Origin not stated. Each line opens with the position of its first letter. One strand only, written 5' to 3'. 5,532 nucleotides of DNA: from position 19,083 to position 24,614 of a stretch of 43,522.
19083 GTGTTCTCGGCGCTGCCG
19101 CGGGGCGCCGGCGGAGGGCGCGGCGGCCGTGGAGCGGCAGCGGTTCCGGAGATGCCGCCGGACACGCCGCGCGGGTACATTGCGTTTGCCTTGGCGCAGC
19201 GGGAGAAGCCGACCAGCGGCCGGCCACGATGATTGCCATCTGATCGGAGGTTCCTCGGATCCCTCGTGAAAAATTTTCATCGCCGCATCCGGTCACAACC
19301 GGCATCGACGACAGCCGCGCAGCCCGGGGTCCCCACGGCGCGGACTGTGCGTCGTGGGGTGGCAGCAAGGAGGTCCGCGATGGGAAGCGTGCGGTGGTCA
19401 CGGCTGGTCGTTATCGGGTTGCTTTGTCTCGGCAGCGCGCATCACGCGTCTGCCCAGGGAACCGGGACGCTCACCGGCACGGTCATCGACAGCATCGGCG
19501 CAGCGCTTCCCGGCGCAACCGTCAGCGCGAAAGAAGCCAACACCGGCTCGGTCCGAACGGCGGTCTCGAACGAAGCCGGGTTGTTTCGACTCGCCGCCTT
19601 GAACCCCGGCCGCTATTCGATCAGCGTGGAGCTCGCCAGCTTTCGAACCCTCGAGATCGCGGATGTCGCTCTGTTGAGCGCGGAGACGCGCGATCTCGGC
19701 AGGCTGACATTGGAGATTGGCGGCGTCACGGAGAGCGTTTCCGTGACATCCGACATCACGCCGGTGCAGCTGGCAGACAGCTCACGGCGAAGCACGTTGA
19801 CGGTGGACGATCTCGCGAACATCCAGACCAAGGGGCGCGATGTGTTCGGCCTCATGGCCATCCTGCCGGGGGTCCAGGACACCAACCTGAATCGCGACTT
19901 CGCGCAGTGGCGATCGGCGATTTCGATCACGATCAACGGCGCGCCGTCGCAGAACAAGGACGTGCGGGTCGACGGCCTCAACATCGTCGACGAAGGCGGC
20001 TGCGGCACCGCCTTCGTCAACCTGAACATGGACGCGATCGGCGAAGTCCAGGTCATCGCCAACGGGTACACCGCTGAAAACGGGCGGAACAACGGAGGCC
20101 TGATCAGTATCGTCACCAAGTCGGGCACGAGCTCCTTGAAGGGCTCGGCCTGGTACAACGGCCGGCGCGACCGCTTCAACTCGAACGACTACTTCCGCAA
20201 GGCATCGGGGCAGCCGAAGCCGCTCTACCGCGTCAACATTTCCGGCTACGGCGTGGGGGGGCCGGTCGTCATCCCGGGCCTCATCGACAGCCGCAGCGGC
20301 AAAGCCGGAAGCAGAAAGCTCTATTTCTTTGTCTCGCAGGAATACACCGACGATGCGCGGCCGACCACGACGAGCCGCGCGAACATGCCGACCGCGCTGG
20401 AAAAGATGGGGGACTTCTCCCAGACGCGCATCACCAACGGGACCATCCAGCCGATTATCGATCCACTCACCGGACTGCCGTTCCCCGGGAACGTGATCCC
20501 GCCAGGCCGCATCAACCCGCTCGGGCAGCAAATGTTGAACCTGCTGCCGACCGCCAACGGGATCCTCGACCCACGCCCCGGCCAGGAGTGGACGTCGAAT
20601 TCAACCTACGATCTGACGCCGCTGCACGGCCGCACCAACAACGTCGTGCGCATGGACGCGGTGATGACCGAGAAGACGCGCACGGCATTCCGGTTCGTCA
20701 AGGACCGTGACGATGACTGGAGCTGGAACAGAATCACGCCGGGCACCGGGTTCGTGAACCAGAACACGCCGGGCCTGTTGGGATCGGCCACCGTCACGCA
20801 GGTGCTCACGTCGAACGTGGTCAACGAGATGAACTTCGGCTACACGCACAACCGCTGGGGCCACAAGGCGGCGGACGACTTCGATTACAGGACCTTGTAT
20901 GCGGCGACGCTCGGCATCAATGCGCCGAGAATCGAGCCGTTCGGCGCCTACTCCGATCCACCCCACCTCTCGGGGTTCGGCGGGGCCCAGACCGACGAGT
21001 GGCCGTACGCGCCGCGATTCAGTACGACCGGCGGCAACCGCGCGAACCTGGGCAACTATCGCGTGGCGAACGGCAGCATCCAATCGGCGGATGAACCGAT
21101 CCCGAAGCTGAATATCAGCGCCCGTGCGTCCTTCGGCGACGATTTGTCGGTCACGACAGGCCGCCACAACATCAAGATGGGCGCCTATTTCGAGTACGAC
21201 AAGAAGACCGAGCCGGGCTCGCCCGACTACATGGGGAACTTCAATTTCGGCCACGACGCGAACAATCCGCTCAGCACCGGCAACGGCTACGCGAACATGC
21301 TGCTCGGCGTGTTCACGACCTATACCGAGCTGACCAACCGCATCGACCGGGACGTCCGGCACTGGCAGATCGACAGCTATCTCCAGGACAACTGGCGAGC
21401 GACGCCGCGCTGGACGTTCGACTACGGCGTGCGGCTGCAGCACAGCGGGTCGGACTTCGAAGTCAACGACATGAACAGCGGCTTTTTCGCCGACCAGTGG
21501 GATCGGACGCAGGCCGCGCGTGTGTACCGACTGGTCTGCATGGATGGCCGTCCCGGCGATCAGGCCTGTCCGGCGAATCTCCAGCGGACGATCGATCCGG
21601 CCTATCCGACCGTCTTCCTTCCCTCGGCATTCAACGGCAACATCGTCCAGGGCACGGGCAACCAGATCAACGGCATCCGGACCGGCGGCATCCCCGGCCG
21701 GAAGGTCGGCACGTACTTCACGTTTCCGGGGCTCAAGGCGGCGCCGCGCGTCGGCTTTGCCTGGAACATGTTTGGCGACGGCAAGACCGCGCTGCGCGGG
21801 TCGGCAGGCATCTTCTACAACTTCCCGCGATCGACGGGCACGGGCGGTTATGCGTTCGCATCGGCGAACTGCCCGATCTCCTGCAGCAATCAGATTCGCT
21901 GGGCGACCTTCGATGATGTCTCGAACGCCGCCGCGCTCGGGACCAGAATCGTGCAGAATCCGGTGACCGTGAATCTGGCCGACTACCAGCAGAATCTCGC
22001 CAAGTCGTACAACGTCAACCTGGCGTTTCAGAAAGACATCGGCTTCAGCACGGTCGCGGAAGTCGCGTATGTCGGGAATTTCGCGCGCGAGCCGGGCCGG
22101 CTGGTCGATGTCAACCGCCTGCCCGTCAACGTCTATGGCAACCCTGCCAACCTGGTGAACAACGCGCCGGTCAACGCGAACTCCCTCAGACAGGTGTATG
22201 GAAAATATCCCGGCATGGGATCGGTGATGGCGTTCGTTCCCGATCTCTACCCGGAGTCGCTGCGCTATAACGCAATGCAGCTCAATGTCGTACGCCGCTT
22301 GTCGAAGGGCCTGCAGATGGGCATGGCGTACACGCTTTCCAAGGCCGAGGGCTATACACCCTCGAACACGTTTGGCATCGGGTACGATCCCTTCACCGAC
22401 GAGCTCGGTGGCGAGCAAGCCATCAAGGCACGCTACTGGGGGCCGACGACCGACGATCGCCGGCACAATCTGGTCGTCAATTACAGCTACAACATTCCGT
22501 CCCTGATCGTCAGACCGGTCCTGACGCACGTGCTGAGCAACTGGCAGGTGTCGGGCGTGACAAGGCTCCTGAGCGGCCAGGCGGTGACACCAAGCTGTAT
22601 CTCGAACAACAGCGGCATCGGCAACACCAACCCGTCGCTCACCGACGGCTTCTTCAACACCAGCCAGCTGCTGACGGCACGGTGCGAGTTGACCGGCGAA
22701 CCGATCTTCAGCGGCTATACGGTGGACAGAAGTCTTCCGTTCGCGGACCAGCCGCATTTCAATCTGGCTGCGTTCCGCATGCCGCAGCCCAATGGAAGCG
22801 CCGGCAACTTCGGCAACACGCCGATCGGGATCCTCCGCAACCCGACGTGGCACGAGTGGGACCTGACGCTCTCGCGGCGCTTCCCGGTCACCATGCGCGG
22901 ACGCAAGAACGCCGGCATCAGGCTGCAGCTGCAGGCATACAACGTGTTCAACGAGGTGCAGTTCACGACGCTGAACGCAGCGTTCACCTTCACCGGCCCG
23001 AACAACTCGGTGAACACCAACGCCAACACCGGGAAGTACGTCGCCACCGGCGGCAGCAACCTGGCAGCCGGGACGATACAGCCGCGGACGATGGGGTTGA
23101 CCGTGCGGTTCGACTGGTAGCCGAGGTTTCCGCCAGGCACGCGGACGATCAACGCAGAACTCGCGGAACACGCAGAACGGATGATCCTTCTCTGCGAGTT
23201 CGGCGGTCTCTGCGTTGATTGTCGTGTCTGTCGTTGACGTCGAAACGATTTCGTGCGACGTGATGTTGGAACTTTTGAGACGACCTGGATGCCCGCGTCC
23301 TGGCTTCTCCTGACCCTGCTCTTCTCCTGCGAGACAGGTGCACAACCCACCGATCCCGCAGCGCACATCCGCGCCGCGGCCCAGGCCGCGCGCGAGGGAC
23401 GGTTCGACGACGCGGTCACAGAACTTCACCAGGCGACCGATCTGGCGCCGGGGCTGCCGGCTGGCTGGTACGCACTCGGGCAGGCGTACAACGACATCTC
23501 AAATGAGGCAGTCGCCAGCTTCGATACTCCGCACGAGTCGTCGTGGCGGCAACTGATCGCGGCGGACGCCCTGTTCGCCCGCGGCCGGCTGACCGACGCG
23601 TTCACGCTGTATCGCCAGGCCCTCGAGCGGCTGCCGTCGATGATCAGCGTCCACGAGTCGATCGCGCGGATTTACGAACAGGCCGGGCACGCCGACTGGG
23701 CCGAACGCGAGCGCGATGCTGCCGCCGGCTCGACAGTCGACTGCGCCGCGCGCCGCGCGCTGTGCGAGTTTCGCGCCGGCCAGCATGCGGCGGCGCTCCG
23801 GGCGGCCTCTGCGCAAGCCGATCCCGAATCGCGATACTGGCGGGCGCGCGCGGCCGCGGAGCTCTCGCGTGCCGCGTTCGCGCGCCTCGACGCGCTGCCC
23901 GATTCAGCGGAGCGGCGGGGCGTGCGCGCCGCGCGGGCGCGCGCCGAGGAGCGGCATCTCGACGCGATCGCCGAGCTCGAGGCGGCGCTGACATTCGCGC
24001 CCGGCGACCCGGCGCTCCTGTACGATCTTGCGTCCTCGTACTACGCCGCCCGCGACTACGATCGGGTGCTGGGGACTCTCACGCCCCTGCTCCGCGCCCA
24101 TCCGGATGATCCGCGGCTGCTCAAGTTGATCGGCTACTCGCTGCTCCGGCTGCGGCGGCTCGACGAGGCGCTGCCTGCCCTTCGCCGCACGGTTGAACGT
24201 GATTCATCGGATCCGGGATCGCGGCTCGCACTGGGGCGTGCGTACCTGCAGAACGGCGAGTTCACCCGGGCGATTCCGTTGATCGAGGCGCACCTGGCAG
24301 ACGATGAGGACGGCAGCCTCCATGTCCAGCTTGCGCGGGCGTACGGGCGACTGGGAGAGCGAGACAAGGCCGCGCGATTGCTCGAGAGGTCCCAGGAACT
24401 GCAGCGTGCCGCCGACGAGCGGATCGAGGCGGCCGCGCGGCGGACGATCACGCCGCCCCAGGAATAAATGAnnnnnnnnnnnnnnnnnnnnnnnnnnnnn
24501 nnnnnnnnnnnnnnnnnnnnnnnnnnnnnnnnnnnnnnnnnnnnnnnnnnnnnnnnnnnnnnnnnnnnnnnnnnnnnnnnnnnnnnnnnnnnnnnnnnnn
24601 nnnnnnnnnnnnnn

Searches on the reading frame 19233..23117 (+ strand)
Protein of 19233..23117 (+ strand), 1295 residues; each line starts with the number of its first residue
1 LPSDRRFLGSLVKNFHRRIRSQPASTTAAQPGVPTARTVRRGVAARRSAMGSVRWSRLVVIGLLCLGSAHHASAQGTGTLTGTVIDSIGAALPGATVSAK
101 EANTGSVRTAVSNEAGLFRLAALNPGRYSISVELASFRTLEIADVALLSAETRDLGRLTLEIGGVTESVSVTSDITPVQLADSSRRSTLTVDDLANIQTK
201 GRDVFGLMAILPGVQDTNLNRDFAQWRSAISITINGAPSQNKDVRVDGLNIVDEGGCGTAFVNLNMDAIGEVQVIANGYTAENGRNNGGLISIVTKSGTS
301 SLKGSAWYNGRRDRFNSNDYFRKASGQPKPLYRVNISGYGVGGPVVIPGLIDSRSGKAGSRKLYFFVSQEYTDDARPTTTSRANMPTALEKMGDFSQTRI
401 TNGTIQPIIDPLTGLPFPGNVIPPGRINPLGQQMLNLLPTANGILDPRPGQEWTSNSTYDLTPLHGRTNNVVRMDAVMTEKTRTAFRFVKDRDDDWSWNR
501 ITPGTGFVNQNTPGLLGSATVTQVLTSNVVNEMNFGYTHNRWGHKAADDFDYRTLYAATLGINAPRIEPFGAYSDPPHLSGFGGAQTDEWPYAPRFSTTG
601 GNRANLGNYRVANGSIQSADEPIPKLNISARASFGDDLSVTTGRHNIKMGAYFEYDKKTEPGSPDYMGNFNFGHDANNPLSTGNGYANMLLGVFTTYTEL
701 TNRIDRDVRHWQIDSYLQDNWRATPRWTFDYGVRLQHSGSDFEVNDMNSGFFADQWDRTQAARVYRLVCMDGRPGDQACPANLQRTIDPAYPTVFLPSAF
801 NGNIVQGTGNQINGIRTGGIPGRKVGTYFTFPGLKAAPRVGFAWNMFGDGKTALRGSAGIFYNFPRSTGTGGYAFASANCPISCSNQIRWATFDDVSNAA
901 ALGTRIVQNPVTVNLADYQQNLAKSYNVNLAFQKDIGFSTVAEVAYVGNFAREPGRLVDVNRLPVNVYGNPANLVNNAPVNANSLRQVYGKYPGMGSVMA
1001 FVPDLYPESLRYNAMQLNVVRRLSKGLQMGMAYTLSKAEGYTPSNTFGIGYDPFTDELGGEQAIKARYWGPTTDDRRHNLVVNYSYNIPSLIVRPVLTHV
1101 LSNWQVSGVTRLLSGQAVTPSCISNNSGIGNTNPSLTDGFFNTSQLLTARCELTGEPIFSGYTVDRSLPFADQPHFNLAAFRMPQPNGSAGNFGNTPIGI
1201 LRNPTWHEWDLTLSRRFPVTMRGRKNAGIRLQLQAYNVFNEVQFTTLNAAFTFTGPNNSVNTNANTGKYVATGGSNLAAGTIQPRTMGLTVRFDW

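Call 88: search_protein_families(library=pfam, proteins=[window:19233-23117:+], max_evalue=0.00001)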
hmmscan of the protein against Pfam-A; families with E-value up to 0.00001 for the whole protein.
window:19233-23117:+ (1295 aa): 3 families
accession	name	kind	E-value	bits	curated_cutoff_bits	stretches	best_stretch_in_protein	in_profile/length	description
PF25183.1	OMP_b-brl_4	-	6.2e-127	425.6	30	1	294-1272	1-830/838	Outer membrane beta barrel domain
PF13620.12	CarboxypepD_reg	-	7.3e-17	61.9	32.3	1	79-160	1-81/82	Carboxypeptidase regulatory-like domain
PF13715.12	CarbopepD_reg_2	-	4.7e-07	30.2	32.2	1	80-142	1-60/88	CarboxypepD_reg-like domain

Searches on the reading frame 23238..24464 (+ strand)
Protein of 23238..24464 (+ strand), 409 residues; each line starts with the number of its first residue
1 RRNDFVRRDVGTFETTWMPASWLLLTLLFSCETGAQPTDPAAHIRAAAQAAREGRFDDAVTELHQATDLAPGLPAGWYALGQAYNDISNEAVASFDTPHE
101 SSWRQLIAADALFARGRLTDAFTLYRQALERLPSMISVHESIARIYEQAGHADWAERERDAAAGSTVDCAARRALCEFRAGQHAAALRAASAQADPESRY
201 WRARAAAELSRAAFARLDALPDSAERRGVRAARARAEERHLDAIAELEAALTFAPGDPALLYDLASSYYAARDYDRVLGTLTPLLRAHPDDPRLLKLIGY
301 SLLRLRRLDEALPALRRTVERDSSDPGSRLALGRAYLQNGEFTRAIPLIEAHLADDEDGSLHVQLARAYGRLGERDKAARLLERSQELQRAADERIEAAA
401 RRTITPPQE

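Call 88: search_protein_families(library=pfam, proteins=[window:23238-24464:+], max_evalue=0.00001)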
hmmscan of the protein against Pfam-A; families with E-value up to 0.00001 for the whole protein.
window:23238-24464:+ (409 aa): 14 families
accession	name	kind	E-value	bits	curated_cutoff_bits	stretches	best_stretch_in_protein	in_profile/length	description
PF14559.12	TPR_19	-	1.3e-23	83.5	25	2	235-297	2-64/68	Tetratricopeptide repeat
PF13428.12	TPR_14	-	2.2e-20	71.5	23.5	0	40-83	1-44/44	Tetratricopeptide repeat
PF13432.12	TPR_16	-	1.8e-19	70.3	32.7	2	298-357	3-62/65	Tetratricopeptide repeat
PF13414.12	TPR_11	-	2.7e-17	62.6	26.8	0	53-84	7-38/42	TPR repeat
PF12895.13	ANAPC3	-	1.1e-16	61.3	27.2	0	243-317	8-81/82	Anaphase-promoting complex, cyclosome, subunit 3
PF07719.23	TPR_2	-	6.5e-15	54.4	27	0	361-389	3-31/34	Tetratricopeptide repeat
PF13431.12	TPR_17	-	8.4e-13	47.9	24.4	0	315-346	2-33/34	Tetratricopeptide repeat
PF00515.34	TPR_1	-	2.9e-12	46.3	27.8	0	293-324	2-33/34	Tetratricopeptide repeat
PF13176.12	TPR_7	-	1.8e-11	43.6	27.9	0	330-354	3-27/36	Tetratricopeptide repeat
PF13181.12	TPR_8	-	1.6e-10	40.7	25.7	0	361-390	3-32/34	Tetratricopeptide repeat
PF13174.12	TPR_6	-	2.1e-07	31.6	26.3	0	364-384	5-25/33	Tetratricopeptide repeat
PF14561.12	TPR_20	-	5.3e-07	30.3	25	0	240-290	4-54/90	Tetratricopeptide repeat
PF13424.12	TPR_12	-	4.2e-06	27.3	30.1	0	109-156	10-58/77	Tetratricopeptide repeat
PF24575.1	TPR_Slam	-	8.9e-06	26.5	35.2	0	110-146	53-91/104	Surface lipoprotein assembly modifier, N-terminal TPR repeats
